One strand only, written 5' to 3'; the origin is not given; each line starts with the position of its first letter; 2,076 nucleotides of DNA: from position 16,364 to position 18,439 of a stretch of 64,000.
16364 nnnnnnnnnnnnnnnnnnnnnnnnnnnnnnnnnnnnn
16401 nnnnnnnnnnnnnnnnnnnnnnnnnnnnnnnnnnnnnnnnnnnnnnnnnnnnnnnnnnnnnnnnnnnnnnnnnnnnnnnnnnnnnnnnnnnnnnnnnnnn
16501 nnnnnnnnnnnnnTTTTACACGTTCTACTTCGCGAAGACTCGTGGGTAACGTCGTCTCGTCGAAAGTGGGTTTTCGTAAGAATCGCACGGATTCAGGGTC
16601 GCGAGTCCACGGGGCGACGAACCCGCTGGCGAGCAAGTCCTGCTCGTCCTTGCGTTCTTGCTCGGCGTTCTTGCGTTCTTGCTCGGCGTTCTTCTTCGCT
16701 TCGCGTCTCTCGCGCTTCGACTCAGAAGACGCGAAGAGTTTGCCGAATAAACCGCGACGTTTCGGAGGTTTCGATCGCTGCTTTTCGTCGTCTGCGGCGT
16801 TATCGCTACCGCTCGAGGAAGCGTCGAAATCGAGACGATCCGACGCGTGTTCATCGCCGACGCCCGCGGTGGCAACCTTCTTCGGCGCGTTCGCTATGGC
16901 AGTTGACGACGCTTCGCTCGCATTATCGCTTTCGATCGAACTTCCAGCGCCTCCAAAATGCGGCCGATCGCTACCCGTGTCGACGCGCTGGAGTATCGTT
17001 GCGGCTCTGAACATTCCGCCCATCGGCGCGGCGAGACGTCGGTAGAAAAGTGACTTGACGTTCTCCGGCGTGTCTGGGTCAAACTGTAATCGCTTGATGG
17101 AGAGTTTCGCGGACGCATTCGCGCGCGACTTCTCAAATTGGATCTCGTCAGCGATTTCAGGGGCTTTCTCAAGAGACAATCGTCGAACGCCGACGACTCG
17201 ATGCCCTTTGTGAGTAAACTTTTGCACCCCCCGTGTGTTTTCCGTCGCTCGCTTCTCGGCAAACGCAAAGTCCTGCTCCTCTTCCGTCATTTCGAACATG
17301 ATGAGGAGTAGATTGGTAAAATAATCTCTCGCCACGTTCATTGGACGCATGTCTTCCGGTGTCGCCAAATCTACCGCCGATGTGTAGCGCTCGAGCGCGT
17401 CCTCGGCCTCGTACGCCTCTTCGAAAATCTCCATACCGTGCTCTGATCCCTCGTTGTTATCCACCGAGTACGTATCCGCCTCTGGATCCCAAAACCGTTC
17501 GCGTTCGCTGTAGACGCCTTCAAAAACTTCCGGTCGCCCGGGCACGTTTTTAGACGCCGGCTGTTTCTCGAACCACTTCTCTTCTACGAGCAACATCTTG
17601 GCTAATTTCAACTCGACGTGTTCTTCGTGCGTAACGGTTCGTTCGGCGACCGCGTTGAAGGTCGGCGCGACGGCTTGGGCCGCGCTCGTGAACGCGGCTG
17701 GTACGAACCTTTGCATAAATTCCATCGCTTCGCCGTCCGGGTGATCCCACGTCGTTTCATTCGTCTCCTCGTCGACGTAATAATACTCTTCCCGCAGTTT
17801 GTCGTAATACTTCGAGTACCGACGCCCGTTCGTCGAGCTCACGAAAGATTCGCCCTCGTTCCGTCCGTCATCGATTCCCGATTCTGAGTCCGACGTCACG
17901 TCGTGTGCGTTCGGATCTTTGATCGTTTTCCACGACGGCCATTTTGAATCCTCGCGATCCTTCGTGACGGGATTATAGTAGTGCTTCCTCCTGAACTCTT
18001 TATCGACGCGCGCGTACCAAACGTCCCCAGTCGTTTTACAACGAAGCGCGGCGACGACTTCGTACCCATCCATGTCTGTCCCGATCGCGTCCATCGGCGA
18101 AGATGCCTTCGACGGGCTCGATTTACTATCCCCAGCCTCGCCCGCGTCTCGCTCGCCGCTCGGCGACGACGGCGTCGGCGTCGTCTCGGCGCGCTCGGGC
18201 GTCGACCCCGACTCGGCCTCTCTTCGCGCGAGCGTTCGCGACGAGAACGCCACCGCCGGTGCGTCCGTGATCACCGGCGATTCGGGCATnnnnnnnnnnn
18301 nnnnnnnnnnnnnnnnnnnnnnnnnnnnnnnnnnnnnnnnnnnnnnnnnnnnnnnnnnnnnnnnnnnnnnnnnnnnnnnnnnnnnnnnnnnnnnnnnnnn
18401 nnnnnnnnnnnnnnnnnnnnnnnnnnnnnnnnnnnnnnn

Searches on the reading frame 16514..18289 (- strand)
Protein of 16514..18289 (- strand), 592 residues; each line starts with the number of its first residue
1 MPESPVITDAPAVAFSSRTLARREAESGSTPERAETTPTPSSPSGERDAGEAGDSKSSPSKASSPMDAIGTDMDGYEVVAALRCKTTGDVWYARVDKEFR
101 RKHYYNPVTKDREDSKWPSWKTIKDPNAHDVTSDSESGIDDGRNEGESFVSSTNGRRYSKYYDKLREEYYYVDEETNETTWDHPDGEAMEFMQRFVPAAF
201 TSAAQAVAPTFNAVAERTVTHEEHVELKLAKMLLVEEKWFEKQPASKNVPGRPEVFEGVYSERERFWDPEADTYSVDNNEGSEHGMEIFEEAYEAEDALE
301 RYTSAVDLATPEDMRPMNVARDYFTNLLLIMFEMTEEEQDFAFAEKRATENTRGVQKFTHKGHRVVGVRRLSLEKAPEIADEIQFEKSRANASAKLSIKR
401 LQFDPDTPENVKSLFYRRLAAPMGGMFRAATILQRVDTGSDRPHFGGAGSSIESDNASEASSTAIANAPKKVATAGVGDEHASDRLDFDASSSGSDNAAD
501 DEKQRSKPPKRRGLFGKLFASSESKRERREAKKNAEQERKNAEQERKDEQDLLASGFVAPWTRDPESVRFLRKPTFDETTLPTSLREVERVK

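Call 24: search_protein_families(library=pfam, proteins=[window:16514-18289:-], max_evalue=0.001)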
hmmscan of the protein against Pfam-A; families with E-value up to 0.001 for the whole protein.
window:16514-18289:- (592 aa): 1 family
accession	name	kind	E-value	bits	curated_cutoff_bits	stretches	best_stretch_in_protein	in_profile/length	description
PF00397.32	WW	-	0.00014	22.2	26.9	1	168-184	15-31/31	WW domain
